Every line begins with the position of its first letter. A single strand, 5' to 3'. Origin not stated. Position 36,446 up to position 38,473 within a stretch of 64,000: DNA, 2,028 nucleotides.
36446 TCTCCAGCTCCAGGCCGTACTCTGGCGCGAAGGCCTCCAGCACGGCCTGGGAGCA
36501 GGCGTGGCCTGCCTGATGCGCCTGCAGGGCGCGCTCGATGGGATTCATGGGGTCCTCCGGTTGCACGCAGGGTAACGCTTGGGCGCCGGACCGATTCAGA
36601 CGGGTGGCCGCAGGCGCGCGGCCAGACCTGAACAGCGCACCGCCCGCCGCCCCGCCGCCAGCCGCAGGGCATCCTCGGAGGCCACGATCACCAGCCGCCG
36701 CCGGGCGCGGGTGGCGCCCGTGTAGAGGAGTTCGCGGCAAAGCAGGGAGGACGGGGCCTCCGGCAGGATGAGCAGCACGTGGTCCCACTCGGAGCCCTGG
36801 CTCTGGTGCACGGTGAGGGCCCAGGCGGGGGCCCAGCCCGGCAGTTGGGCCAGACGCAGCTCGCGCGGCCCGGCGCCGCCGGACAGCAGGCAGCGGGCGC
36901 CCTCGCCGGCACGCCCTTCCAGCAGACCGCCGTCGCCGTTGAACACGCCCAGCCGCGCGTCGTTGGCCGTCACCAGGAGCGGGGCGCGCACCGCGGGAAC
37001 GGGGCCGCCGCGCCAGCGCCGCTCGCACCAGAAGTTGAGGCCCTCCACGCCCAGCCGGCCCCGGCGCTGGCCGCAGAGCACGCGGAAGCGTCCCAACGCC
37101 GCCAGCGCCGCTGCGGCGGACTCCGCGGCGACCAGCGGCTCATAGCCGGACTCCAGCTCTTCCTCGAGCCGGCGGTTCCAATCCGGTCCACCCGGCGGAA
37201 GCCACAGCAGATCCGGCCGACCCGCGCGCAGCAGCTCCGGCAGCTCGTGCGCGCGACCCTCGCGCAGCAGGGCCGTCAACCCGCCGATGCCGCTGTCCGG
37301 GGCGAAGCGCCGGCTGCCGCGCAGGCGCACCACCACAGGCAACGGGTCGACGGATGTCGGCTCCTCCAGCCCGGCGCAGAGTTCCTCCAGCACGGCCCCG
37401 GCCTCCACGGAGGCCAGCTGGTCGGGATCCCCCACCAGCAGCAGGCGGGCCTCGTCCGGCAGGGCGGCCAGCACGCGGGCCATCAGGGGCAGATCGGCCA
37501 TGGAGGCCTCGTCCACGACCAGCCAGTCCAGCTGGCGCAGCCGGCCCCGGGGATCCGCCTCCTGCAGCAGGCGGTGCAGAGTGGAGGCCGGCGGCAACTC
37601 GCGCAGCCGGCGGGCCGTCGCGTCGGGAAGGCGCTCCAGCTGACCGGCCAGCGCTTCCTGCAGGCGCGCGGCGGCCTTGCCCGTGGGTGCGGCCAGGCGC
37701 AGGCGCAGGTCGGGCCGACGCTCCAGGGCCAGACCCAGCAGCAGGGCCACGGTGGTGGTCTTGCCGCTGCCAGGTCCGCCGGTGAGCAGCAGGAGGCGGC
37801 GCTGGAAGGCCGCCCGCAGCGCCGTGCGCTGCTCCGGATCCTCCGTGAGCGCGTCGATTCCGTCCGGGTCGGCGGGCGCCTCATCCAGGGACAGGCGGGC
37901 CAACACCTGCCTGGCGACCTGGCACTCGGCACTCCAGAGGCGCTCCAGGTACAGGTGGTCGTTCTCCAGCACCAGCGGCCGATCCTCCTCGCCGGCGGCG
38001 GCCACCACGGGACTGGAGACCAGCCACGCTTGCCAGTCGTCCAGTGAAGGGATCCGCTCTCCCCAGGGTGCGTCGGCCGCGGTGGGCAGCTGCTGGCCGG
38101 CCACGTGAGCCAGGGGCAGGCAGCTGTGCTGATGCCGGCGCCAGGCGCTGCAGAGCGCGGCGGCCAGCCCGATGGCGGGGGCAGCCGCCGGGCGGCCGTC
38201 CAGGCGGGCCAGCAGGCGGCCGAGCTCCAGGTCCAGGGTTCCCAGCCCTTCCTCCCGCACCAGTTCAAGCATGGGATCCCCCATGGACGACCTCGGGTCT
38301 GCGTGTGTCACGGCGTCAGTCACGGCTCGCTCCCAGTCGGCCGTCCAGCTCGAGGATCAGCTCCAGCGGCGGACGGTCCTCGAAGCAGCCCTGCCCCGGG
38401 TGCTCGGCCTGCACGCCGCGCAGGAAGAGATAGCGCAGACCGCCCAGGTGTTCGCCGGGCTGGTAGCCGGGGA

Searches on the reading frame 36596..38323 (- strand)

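Call 62: search_protein_families(library=pfam, proteins=[window:36596-38323:-], max_evalue=0.001)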
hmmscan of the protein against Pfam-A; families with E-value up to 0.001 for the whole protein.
window:36596-38323:- (575 aa): 9 families
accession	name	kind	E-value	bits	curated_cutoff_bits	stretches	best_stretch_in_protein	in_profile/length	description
PF13604.12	AAA_30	-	1.4e-31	110.2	27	1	162-359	3-174/191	AAA domain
PF13245.12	AAA_19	-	4.4e-31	108.3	25.1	1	165-306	1-132/134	AAA domain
PF21185.3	RecD_N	-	4e-17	62.9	22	1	27-125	5-103/103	RecBCD enzyme subunit RecD, N-terminal domain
PF13538.12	UvrD_C_2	-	3.2e-16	59.3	27.4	1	499-547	1-52/52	UvrD-like helicase C-terminal domain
PF01443.25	Viral_helicase1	-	1.9e-11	44.7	21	1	502-547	179-227/228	Viral superfamily 1 RNA helicase core domain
PF13086.12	AAA_11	-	8.4e-11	42.6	27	1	261-305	212-252/257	AAA domain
PF13401.12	AAA_22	-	7e-08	33.3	27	1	174-300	4-124/130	AAA domain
PF05127.21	NAT10_TcmA_helicase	-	1.3e-07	32.1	22.7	1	180-286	2-111/176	RNA cytidine acetyltransferase NAT10/TcmA, helicase domain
PF00580.27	UvrD-helicase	-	0.00022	21.4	23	0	163-251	3-84/271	UvrD/REP helicase N-terminal domain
